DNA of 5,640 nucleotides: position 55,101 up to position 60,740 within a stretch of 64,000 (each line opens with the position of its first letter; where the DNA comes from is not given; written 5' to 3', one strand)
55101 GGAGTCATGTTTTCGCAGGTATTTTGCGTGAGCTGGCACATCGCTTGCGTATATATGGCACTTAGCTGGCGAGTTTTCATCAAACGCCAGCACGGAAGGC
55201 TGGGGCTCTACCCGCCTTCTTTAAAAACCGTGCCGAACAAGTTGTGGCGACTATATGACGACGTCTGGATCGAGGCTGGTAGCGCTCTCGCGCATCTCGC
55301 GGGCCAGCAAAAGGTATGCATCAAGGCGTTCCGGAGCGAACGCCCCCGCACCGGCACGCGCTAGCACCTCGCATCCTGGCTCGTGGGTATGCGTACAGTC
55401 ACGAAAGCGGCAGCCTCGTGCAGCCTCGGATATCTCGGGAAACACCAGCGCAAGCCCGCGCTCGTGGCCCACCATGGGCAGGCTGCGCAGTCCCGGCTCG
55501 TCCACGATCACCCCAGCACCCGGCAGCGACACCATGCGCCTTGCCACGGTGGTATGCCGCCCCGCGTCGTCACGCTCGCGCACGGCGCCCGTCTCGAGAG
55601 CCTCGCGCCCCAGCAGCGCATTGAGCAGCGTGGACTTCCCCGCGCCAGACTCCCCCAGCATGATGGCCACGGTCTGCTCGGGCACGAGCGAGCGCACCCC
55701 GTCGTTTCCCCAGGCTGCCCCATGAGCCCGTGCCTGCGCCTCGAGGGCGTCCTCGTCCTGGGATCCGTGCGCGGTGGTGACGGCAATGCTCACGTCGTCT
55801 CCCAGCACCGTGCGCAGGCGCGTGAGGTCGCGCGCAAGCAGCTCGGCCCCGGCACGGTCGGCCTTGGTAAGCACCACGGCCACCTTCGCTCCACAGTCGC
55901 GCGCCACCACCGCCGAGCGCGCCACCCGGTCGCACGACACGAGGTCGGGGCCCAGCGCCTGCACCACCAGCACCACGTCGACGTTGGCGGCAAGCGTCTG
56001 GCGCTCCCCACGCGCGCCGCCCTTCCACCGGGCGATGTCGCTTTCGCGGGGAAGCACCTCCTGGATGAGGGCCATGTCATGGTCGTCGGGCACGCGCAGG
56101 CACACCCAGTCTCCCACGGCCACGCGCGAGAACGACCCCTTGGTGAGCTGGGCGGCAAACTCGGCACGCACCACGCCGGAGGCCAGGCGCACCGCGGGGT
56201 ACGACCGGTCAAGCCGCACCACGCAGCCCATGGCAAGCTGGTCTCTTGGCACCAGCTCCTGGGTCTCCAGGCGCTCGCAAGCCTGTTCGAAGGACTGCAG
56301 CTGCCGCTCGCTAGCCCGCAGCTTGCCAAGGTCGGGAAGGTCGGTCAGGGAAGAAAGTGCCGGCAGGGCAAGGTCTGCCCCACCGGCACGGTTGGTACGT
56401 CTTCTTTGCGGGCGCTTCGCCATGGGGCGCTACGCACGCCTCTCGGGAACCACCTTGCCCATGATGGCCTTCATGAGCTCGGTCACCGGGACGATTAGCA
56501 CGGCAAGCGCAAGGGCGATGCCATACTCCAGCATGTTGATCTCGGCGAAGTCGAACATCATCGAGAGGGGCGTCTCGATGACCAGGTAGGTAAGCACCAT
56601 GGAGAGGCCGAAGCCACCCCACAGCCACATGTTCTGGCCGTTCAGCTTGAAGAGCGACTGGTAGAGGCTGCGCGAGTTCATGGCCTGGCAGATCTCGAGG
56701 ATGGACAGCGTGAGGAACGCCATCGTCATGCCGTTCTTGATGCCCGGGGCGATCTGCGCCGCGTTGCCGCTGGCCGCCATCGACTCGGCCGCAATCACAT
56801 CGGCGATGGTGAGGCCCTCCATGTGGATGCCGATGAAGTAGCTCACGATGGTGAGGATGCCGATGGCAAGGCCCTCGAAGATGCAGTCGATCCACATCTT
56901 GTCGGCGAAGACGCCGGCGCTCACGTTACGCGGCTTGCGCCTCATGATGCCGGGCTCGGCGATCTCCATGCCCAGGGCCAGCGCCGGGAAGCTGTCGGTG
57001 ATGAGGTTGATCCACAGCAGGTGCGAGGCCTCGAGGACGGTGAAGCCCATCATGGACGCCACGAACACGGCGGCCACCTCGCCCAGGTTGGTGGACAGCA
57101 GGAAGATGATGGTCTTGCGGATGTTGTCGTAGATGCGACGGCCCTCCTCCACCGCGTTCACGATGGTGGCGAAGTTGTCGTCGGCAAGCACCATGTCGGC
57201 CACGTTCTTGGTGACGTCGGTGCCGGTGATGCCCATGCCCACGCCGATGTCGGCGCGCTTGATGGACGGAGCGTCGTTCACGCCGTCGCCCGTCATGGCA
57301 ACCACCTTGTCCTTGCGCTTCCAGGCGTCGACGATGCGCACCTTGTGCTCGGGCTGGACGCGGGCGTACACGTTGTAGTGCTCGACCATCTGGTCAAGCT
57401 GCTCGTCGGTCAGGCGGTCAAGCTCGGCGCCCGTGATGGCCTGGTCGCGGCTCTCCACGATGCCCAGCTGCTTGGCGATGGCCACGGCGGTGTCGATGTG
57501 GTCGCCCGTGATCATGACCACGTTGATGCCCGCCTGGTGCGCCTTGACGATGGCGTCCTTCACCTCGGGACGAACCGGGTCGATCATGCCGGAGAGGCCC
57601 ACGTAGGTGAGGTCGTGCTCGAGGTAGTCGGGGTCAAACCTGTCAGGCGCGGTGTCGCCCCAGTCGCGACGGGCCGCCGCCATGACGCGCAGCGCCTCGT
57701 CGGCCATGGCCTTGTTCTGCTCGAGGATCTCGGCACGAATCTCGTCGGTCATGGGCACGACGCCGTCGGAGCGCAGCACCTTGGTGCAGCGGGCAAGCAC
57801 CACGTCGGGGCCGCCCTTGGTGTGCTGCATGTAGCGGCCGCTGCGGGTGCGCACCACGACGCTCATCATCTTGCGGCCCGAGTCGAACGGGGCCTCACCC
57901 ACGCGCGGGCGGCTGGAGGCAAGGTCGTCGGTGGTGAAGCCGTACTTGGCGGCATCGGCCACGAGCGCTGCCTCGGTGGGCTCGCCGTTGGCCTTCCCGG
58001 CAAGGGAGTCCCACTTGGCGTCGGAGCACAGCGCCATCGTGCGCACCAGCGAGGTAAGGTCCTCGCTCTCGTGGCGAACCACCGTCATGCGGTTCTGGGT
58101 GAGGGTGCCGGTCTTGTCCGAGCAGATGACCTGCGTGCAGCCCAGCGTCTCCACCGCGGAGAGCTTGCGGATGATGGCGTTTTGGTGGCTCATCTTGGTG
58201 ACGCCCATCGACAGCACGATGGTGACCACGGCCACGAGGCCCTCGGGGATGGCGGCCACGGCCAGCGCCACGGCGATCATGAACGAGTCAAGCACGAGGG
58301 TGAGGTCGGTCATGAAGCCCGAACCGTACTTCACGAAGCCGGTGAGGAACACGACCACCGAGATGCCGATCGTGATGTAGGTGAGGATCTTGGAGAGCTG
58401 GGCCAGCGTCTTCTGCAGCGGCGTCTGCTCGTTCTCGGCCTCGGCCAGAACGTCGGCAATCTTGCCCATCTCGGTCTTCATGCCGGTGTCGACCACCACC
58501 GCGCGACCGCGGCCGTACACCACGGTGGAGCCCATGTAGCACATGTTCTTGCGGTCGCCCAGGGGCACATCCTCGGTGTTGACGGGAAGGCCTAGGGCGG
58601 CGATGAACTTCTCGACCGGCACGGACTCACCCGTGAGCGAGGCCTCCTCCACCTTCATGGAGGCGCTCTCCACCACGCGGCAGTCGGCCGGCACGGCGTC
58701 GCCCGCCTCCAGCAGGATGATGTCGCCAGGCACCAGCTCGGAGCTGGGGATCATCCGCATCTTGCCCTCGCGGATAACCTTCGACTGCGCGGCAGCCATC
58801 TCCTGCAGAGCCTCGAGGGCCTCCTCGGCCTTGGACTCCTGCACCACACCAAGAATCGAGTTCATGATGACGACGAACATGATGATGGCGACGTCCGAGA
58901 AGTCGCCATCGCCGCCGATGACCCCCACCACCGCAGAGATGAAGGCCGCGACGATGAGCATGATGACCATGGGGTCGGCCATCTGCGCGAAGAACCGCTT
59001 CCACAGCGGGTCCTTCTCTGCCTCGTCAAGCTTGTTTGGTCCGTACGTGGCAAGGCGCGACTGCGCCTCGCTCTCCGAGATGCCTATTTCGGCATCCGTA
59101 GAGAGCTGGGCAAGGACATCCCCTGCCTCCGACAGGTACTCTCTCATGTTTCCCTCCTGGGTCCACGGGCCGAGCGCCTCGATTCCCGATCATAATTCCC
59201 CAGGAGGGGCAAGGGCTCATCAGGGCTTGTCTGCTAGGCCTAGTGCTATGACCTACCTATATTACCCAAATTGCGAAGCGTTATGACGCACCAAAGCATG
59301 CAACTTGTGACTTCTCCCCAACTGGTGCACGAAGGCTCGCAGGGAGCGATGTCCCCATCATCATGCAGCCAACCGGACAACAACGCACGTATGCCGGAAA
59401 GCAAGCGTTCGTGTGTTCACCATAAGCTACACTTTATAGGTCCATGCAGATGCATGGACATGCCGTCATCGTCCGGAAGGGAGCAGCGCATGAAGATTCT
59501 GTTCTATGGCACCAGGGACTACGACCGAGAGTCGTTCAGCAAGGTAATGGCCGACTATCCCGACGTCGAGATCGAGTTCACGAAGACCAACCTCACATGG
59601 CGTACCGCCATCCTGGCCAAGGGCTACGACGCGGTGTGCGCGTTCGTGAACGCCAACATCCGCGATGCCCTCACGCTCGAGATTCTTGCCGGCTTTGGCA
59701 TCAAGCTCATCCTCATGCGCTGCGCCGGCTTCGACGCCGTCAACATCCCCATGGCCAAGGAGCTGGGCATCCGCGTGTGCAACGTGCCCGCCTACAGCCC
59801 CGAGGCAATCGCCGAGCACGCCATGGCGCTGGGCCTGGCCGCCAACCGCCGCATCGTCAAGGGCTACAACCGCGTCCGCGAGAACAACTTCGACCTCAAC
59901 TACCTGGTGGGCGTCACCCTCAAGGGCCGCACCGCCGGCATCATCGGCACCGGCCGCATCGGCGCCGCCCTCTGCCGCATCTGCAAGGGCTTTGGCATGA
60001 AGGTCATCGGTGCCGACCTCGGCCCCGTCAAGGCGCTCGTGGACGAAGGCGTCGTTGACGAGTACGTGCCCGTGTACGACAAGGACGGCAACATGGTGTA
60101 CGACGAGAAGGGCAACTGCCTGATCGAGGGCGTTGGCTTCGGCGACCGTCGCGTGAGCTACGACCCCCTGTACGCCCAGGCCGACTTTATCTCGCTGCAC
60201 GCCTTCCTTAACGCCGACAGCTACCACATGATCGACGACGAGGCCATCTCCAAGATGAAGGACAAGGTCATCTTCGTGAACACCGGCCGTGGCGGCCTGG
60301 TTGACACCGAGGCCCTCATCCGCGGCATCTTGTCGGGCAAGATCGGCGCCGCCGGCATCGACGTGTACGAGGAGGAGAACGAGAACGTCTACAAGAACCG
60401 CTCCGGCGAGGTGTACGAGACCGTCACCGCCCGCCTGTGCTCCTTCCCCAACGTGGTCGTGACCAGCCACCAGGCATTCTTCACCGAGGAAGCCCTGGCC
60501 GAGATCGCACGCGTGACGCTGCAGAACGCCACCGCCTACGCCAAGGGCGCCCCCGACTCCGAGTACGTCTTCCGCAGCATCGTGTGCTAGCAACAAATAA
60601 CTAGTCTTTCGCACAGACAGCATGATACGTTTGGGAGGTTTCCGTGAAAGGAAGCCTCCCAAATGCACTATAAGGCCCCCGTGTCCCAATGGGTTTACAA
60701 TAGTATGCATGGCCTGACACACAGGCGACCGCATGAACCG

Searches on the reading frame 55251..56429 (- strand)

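Call 14: search_protein_families(library=pfam, proteins=[window:55251-56429:-], max_evalue=0.0001)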
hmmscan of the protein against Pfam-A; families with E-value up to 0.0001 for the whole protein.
window:55251-56429:- (392 aa): 2 families
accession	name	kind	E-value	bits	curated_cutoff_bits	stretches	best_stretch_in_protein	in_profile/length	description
PF03193.22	RsgA_GTPase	-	1.3e-31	110.2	30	1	125-317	1-171/174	RsgA GTPase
PF00005.33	ABC_tran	-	1e-06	29.8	25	1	249-286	8-45/137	ABC transporter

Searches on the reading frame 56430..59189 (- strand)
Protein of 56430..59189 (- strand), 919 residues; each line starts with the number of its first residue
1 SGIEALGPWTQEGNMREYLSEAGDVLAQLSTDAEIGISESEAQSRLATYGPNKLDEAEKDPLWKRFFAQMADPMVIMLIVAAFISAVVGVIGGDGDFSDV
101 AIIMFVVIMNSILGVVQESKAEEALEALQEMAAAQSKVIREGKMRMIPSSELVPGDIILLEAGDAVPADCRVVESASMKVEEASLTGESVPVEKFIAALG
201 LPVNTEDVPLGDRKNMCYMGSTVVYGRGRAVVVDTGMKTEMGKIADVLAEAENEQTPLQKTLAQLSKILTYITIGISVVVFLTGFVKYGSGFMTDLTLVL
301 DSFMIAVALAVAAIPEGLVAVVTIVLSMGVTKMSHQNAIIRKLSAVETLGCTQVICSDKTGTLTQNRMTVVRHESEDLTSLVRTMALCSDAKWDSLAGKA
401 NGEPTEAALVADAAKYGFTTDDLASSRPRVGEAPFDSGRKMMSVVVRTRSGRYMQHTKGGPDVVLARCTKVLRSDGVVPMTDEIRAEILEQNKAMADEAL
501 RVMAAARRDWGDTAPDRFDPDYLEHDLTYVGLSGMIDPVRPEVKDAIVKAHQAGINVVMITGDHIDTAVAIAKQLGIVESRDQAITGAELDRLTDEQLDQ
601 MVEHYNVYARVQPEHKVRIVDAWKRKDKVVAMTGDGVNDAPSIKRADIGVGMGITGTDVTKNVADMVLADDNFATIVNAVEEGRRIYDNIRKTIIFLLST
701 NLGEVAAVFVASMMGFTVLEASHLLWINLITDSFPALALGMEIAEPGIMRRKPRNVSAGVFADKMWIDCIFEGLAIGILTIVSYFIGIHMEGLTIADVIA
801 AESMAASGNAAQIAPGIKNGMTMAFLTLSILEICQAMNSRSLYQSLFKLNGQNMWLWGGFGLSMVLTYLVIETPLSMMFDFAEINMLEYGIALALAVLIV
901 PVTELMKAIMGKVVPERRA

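Call 14: search_protein_families(library=pfam, proteins=[window:56430-59189:-], max_evalue=0.0001)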
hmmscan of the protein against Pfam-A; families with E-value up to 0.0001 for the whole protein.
window:56430-59189:- (919 aa): 6 families
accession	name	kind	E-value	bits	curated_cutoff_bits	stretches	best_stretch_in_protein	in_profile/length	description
PF00122.25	E1-E2_ATPase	-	1.7e-55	187.8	28.1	1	131-335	2-180/181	E1-E2 ATPase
PF00689.26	Cation_ATPase_C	-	1.8e-43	148.7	27.3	1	717-909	2-175/175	Cation transporting ATPase, C-terminus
PF00690.31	Cation_ATPase_N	-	6.5e-21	74.2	20.4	1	22-85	6-69/69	Cation transporter/ATPase, N-terminus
PF00702.32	Hydrolase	-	4.3e-19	70.1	26.4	1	353-647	2-191/191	haloacid dehalogenase-like hydrolase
PF13246.12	Cation_ATPase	-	2.1e-18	66.5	21.7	1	386-471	1-91/91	Cation transport ATPase (P-type)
PF08282.18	Hydrolase_3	-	4.9e-05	23.6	20.9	0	623-678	199-253/255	haloacid dehalogenase-like hydrolase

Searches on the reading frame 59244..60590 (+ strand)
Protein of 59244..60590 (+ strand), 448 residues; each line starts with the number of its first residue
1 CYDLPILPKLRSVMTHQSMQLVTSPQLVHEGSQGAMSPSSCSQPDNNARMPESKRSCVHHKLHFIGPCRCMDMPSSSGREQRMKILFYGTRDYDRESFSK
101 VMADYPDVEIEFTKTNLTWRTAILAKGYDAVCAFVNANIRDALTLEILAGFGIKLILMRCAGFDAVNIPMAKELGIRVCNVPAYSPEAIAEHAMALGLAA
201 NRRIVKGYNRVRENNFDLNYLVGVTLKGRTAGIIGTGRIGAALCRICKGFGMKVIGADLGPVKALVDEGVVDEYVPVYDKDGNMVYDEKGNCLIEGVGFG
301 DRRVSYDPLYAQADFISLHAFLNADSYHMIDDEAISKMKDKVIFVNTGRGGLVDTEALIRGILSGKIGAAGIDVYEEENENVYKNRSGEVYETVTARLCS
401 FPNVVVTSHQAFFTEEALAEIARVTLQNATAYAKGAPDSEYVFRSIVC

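Call 14: search_protein_families(library=pfam, proteins=[window:59244-60590:+], max_evalue=0.0001)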
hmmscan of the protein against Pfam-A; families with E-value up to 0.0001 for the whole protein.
window:59244-60590:+ (448 aa): 2 families
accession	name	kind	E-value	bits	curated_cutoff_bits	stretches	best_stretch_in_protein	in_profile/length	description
PF02826.25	2-Hacid_dh_C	-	4.5e-44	150.4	25.1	2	301-411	80-178/178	D-isomer specific 2-hydroxyacid dehydrogenase, NAD binding domain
PF00389.36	2-Hacid_dh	-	1.7e-26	92.9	24.6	1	86-438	2-129/134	D-isomer specific 2-hydroxyacid dehydrogenase, catalytic domain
